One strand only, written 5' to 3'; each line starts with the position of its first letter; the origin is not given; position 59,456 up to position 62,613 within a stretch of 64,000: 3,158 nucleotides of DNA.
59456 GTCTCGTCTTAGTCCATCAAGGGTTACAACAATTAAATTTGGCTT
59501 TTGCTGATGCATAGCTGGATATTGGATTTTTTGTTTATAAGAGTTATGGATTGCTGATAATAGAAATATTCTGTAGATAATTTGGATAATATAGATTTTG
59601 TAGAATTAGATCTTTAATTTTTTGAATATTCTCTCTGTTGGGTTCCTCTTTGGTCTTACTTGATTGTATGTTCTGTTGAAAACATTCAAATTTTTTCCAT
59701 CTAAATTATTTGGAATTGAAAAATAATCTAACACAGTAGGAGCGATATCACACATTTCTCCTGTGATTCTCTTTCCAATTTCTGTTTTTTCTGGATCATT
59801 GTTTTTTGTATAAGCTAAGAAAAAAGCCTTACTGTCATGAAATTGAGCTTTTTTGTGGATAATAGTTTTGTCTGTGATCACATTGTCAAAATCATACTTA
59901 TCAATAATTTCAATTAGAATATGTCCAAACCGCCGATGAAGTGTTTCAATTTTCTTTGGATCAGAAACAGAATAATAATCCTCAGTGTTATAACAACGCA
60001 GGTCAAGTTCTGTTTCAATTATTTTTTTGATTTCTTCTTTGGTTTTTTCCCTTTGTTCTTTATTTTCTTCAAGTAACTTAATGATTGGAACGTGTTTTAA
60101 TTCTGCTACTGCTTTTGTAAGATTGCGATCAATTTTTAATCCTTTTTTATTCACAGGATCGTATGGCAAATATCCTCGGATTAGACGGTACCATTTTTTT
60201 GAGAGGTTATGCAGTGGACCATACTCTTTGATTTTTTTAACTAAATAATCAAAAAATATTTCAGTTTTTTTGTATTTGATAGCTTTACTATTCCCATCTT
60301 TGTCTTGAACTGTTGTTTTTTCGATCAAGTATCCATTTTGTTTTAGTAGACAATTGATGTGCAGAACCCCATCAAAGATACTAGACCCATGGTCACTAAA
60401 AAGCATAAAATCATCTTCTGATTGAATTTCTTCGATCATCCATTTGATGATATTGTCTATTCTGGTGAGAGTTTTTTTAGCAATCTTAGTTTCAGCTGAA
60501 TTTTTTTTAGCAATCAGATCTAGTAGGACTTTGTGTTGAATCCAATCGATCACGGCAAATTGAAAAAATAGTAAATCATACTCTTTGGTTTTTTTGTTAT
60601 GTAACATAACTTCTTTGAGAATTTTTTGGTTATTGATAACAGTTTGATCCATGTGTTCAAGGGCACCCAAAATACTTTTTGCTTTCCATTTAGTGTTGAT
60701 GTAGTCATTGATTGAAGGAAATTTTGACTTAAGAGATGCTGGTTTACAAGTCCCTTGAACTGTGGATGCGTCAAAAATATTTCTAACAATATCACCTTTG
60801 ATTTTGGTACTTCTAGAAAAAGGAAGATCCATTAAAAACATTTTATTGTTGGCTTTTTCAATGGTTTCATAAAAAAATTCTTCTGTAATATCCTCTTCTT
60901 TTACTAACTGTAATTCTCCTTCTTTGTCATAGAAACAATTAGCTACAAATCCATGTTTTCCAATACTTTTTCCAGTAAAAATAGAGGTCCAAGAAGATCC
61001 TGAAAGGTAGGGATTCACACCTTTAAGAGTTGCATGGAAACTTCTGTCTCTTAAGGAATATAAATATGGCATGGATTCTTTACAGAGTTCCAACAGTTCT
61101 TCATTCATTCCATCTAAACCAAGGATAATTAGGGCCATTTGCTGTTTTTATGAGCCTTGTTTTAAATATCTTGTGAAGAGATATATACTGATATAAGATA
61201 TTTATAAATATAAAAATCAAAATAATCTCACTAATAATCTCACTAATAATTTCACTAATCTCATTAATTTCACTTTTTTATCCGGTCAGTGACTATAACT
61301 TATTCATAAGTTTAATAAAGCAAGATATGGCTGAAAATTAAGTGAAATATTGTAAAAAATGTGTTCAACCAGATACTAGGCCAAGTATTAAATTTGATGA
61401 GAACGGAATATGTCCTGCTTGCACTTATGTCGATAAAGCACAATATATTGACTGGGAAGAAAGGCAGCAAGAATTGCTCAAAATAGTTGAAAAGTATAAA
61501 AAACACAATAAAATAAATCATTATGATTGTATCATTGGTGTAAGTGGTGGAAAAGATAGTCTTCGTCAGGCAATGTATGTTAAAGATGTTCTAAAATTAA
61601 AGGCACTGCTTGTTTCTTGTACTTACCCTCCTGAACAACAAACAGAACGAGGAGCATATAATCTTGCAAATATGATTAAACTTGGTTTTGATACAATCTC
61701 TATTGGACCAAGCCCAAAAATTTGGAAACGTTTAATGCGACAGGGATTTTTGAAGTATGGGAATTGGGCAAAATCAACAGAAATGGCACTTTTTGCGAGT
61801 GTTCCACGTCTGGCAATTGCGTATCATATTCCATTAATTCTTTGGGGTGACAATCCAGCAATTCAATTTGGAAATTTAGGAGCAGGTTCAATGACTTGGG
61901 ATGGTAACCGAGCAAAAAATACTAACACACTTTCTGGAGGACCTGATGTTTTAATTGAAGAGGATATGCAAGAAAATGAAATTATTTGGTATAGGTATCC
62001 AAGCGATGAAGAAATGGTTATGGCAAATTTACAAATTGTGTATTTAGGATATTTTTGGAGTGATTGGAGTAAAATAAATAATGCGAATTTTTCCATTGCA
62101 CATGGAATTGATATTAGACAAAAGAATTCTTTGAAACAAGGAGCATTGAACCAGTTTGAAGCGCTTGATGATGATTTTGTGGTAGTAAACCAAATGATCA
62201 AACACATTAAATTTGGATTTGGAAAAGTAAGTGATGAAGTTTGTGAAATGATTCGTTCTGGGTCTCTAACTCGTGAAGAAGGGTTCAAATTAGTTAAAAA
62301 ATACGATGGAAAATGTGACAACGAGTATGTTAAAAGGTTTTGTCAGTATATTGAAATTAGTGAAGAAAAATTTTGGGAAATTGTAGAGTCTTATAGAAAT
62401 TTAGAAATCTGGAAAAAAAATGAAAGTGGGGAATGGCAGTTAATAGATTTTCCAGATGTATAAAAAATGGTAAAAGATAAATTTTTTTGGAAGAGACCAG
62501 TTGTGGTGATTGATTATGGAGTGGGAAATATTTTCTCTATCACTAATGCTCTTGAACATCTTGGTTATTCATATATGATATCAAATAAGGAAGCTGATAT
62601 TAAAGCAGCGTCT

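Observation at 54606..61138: Fom1-like cytidylyltransferase-PEP mutase fusion + Ppd + Fe-ADH beside two alkaline-phosphatase-superfamily genes: predicted phosphonate (2-hydroxyethylphosphonate) decoration of an archaeal surface glycan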

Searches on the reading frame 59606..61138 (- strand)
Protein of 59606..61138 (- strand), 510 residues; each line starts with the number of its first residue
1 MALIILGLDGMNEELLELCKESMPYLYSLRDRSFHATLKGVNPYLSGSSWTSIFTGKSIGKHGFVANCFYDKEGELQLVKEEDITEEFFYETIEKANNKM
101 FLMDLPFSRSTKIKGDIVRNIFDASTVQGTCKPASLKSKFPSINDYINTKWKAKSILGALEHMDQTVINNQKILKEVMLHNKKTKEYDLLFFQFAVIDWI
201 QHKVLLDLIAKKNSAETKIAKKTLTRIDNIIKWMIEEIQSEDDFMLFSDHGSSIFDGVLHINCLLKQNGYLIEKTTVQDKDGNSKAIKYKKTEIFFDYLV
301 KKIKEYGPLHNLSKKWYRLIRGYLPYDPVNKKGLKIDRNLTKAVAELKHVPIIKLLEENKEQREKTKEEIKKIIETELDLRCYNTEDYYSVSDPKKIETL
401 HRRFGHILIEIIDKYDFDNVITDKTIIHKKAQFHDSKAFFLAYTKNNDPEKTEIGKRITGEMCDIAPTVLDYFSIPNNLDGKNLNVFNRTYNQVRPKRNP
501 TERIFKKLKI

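Call 3: search_protein_families(library=pfam, proteins=[window:59606-61138:-], max_evalue=0.01)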
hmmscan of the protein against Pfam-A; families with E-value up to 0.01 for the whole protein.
window:59606-61138:- (510 aa): 3 families
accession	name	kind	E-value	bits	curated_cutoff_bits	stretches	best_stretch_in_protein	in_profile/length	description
PF01663.27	Phosphodiest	-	2.4e-24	87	23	1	3-316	1-241/342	Type I phosphodiesterase / nucleotide pyrophosphatase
PF18080.7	Gal_mutarotas_3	-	0.0018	18.7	27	1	135-221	9-92/241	Galactose mutarotase-like fold domain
PF01676.23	Metalloenzyme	-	0.0065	16.4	24.3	0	180-252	140-202/252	Metalloenzyme superfamily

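Call 4: search_protein_families(library=ncbifam, proteins=[window:59606-61138:-], max_evalue=0.01)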
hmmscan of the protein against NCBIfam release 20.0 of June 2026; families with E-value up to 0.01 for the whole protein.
window:59606-61138:- (510 aa): 2 families
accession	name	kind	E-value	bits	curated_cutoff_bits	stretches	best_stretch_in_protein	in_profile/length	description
NF009049.0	PRK12383.1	equivalog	0.0034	16.4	254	0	217-252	306-341/408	phosphopentomutase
TIGR02335.1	hydr_PhnA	equivalog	0.0048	16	407.55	1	3-76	15-90/408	phosphonoacetate hydrolase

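Call 29: search_solved_structures(query=window:59606-61138:-, max_evalue=1, show_alignments=2)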
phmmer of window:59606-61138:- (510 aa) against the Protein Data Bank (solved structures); distinct sequences matched with E-value up to 1: 38.
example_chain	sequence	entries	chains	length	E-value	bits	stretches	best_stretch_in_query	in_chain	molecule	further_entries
2g0n_A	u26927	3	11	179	0.34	12.8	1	282-342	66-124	Ras-related C3 botulinum toxin substrate 3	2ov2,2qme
2ic5_A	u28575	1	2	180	0.35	12.8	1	282-342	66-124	Ras-related C3 botulinum toxin substrate 3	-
2c2h_A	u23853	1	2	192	0.4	12.6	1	282-342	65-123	RAS-RELATED C3 BOTULINUM TOXIN SUBSTRATE 3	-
5tuc_A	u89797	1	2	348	0.4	12.6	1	298-401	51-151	Sus TBC1D15 GAP Domain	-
6tm1_A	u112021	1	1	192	0.4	12.6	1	282-342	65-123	Ras-related C3 botulinum toxin substrate 3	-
5n6o_A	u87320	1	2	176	0.61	12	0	281-348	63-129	Ras-related C3 botulinum toxin substrate 1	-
1he1_C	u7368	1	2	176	0.61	12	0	281-348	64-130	RAS-RELATED C3 BOTULINUM TOXIN SUBSTRATE 1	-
1foe_B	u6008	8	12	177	0.62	12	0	281-348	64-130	RAS-RELATED C3 BOTULINUM TOXIN SUBSTRATE | ras-related C3 botulinum toxin substrate 1 isoform Rac1 | Ras-related C3 botulinum toxin substrate 1 precursor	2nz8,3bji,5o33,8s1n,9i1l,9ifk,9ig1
2fju_A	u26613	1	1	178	0.63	12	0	281-348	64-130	Ras-related C3 botulinum toxin substrate 1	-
5qqd_A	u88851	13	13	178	0.63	12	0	281-348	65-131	Ras-related C3 botulinum toxin substrate 1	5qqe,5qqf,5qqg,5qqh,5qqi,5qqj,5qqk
4yon_B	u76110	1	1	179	0.64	11.9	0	283-348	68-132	Ras-related C3 botulinum toxin substrate 1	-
9rfb_A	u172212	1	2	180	0.65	11.9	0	283-348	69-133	Ras-related C3 botulinum toxin substrate 1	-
3sbd_A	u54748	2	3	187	0.66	11.9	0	281-348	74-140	Ras-related C3 botulinum toxin substrate 1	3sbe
7use_F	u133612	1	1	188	0.66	11.9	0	283-348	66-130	Ras-related C3 botulinum toxin substrate 1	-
6x1g_B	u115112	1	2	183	0.67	11.9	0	281-348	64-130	Ras-related C3 botulinum toxin substrate 1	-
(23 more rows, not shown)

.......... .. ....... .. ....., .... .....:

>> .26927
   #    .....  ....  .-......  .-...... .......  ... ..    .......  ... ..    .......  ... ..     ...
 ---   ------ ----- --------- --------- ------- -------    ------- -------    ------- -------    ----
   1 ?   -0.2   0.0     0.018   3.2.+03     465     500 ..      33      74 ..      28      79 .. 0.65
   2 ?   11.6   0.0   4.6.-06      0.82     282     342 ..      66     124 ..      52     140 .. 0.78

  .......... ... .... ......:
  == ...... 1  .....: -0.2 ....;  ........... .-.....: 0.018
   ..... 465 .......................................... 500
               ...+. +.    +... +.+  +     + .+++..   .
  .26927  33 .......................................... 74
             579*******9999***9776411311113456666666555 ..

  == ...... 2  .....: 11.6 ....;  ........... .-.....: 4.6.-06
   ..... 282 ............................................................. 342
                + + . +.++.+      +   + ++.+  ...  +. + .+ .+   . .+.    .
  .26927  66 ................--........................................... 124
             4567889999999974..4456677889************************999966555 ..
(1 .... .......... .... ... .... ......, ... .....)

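Call 30: find_homologous_proteins(query=window:59606-61138:-, max_evalue=0.00001)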
Query window:59606-61138:- (510 aa): 9 proteins with E <= 0.00001 among 8000 candidates.
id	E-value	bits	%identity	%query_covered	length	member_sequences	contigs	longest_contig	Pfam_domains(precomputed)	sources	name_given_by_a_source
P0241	0.0e+0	1141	99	100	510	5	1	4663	PF01663.28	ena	-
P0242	3.9e-255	865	75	100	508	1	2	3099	PF01663.28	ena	-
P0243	4.5e-241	819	70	100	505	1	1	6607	PF01663.28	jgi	jgi:predicted AlkP superfamily phosphohydrolase/phosphomutase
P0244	3.0e-179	615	58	97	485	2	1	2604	PF01663.28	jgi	-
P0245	4.9e-11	60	23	95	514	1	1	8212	PF01663.28,PF16347.11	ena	-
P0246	4.1e-10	57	22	95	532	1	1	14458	PF01663.28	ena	-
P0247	9.6e-8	49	24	53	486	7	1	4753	PF01663.28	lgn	-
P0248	8.7e-7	46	22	49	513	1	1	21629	PF01663.28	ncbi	ncbi:MAG: alkaline phosphatase family protein [Candidatus Micrarchaeota archaeon]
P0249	2.5e-6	45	37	12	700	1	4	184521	PF01663.28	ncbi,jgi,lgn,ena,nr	ncbi:MAG TPA: alkaline phosphatase family protein [bacterium]|nr:alkaline phosphatase family protein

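Call 56: predict_structure(alignment_id=A3)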
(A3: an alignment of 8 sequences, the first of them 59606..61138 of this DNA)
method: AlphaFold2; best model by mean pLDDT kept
length: 510 residues; sequences in the alignment: 8
mean_pLDDT: 55.8   pTM: 0.49
mean pLDDT of the five models: 55.8, 54.2, 53.5, 50.5, 46.2
residues with pLDDT >= 90: 11; 70-90: 139; 50-70: 115; < 50: 245
segments of 3 or more residues with pLDDT < 50: 32-89, 107-111, 122-127, 249-256, 288-334, 388-406, 413-448, 450-510
pLDDT, mean of each block of 10 residues (from residue 1): 54 61 71 34 30 27 37 43 42 63 60 66 49 83 79 72 87 91 84 76 64 80 88 79 55 48 73 62 50 45 43 41 45 59 66 76 87 76 55 39 46 38 27 34 40 40 35 32 36 43 35
secondary structure, 60 per line:
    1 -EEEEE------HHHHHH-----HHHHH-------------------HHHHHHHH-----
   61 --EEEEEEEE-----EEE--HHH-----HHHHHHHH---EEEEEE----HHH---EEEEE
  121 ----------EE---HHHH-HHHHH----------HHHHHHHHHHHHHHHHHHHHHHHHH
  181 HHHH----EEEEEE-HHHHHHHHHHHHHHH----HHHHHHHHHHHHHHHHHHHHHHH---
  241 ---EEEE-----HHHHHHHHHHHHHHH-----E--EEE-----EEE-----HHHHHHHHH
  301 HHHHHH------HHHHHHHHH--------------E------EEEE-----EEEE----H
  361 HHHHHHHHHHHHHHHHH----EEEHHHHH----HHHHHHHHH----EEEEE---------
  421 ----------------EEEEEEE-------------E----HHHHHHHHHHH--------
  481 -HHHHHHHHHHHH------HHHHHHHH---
elements in order: E2-6 H13-18 H24-28 H48-55 E63-70 E76-78 H89-96 E100-105 E116-120 H136-139 H141-145 H156-184 E189-194 H196-210 H215-237 E244-247 H253-267 E276-278 E284-286 H292-306 H313-321 E343-346 E352-355 H360-377 E382-384 H385-389 H394-402 E407-411 E437-443 H462-472 H482-493 H500-507

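Call 61: fold_search(model_id=the predicted structure, library=pdb)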
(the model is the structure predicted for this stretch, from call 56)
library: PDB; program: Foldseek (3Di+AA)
matches with E <= 10: 247; with E <= 0.001: 1
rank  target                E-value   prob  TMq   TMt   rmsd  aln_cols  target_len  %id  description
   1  1ei6_C                4.9e-05  1.00  0.24  0.30   9.3       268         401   14  CRYSTAL STRUCTURE OF PHOSPHONOACETATE HYDROLASE COMPLEXED WITH PHOSPHONOFORMATE (released 2003-11-25)
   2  6wet_BaB              1.0e-02  0.91  0.20  0.14  12.1       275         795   16  Crystal structures of human E-NPP 1: apo (released 2020-09-09)
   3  6weu_BbB              1.4e-02  0.92  0.21  0.14  11.8       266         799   16  Crystal structures of human E-NPP 1: bound to adenosine-5'-thio-monophosphate (released 2020-09-09)
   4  6wet_AaA              1.8e-02  0.84  0.19  0.13  11.9       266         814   15  Crystal structures of human E-NPP 1: apo (released 2020-09-09)
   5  6s41_A                6.4e-02  0.06  0.08  0.13  20.6       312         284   12  CRYSTAL STRUCTURE OF PXR IN COMPLEX WITH XPC-7455 (released 2019-10-02)
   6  5s9m_A                7.2e-02  0.47  0.21  0.15  13.3       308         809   14  AUTOTAXIN, (3,5-dichlorophenyl)methyl (3aS,8aR)-2-(1H-benzotriazole-5-carbonyl)-1,3,3a,4,5,7,8,8a-octahydropyrrolo[3,4 (released 2022-04-13)
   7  8svq_A                8.1e-02  0.06  0.08  0.13  20.3       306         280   13  Crystal structure of pregnane X receptor ligand binding domain in complex with SJPYT-312 (released 2024-05-15)
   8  7g7c_A                8.5e-02  0.38  0.20  0.14  14.6       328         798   13  Crystal Structure of rat Autotaxin in complex with 4-[3-[5-chloro-4-methyl-2-[(4-methyl-5-oxo-1H-1,2,4-triazol-3-yl)me (released 2024-12-18)
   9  7axd                  8.5e-02  0.06  0.08  0.12  17.8       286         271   13  Crystal structure of the hPXR-LBD in complex with fipronil (released 2021-01-13)
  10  5olb_A                9.1e-02  0.25  0.17  0.12  14.6       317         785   13  crystal structure of autotaxin in complex with PF-8380 (released 2018-01-03)
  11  5dlt_A                9.6e-02  0.35  0.20  0.14  13.1       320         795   14  Crystal structure of Autotaxin (ENPP2) with 7-alpha-hydroxycholesterol (released 2016-04-13)
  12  1nrl_B                1.1e-01  0.05  0.08  0.12  17.8       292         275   13  Crystal Structure of the human PXR-LBD in complex with an SRC-1 coactivator peptide and SR12813 (released 2003-08-19)
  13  6y5m_A                1.1e-01  0.35  0.20  0.14  13.6       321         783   14  Crystal structure of mouse Autotaxin in complex with compound 1a (released 2020-11-18)
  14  8cf9                  1.3e-01  0.05  0.07  0.11  18.0       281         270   13  Crystal structure of the human PXR ligand-binding domain in complex with sclareol (released 2024-02-21)
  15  6bns_A                1.4e-01  0.05  0.09  0.14  21.2       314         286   12  STRUCTURE OF HUMAN PREGNANE X RECEPTOR LIGAND BINDING DOMAIN BOUND TETHERED WITH SRC co-activator peptide and Compound (released 2017-12-20)
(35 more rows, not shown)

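Call 65: find_encoding_contigs(protein=P0246, flank=8000, max_places=2)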
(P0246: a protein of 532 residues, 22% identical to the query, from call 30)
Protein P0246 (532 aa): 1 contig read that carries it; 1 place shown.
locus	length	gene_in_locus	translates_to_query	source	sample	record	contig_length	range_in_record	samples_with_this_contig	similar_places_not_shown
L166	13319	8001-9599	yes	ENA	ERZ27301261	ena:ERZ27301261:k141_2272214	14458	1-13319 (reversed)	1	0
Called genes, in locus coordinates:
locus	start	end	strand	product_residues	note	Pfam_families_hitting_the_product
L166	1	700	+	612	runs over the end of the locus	?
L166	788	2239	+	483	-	PF02397:Bac_transf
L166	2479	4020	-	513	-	PF01943:Polysacc_synt, PF13440:Polysacc_synt_3, PF03023:MurJ, PF01554:MatE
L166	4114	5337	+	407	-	-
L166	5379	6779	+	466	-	PF00884:Sulfatase, PF01663:Phosphodiest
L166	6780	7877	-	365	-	PF13579:Glyco_trans_4_4 (weak), PF13439:Glyco_transf_4, PF20706:GT4-conflict, PF00534:Glycos_transf_1, PF13692:Glyco_trans_1_4, PF13524:Glyco_trans_1_2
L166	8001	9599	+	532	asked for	PF01663:Phosphodiest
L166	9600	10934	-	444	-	PF00884:Sulfatase, PF01676:Metalloenzyme (faint)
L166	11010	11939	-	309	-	PF00106:adh_short (weak), PF01073:3Beta_HSD, PF01370:Epimerase, PF02719:Polysacc_synt_2, PF04321:RmlD_sub_bind, PF05368:NmrA, PF13460:NAD_binding_10, PF16363:GDP_Man_Dehyd, +1 more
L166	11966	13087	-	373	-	PF13439:Glyco_transf_4, PF13477:Glyco_trans_4_2, PF13579:Glyco_trans_4_4, PF20706:GT4-conflict (weak), PF00534:Glycos_transf_1, PF13692:Glyco_trans_1_4, PF13524:Glyco_trans_1_2 (weak)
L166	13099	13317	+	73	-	?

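Call 66: find_encoding_contigs(protein=P0248, flank=8000, max_places=2)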
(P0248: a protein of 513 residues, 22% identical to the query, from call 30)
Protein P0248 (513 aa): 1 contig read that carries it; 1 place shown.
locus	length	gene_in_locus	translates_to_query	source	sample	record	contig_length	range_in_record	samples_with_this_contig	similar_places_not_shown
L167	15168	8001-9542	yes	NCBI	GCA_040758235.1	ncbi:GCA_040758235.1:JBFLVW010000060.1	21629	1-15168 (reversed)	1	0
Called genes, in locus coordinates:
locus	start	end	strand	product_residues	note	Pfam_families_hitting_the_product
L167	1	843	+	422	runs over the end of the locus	PF00501:AMP-binding (weak), PF27533:CapK_C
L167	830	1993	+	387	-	PF02812:ELFV_dehydrog_N, PF00208:ELFV_dehydrog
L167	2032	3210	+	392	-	PF04230:PS_pyruv_trans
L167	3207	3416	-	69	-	-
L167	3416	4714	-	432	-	-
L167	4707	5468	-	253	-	PF01663:Phosphodiest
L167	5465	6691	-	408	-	PF00009:GTP_EFTU, PF01926:MMR_HSR1 (faint), PF22594:GTP-eEF1A_C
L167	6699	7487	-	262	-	PF01507:PAPS_reduct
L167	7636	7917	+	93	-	PF02656:DUF202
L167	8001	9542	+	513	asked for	PF01663:Phosphodiest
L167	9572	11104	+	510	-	PF01663:Phosphodiest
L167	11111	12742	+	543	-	PF01943:Polysacc_synt, PF01554:MatE (faint), PF03023:MurJ (weak), PF13440:Polysacc_synt_3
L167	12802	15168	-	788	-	?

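Call 67: find_encoding_contigs(protein=P0245, flank=8000, max_places=2)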
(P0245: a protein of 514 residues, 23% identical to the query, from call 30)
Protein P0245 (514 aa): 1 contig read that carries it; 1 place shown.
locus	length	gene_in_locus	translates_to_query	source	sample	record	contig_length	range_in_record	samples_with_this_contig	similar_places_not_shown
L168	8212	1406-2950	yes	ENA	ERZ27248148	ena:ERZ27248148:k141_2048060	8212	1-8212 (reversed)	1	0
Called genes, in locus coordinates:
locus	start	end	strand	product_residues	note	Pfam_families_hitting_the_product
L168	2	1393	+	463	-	?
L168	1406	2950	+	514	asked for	PF01663:Phosphodiest, PF16347:SGSH_C (faint)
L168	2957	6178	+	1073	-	-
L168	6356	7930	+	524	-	PF13231:PMT_2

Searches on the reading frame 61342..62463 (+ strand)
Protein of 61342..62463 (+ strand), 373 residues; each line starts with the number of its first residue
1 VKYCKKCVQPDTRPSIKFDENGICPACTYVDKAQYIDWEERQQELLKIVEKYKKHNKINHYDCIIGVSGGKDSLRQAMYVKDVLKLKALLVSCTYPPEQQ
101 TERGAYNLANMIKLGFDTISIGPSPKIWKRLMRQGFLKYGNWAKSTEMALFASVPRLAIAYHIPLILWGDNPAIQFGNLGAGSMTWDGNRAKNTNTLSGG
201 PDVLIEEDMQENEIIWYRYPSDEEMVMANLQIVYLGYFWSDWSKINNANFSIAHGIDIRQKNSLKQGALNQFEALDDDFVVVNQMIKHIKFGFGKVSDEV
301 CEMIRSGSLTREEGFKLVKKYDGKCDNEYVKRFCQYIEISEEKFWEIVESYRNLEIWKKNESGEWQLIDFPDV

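Call 3: search_protein_families(library=pfam, proteins=[window:61342-62463:+], max_evalue=0.01)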
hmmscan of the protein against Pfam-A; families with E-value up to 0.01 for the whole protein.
window:61342-62463:+ (373 aa): 1 family
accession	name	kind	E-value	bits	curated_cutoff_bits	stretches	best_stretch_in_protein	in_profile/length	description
PF02540.23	NAD_synthase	-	0.0013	18.4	21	1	47-136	7-96/242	NAD synthase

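Call 4: search_protein_families(library=ncbifam, proteins=[window:61342-62463:+], max_evalue=0.01)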
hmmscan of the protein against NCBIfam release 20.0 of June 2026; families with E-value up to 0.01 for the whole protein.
window:61342-62463:+ (373 aa): 3 families
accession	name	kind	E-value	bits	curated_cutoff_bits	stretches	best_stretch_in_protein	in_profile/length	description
TIGR03573.1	WbuX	subfamily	9.3e-98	327.8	203.2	1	1-349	1-344/344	N-acetyl sugar amidotransferase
TIGR00552.1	nadE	equivalog_domain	0.00039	19.7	63.65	1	40-133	4-98/251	NAD(+) synthase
NF010587.0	PRK13980.1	equivalog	0.00045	19.5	255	1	31-143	4-117/267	NAD+ synthase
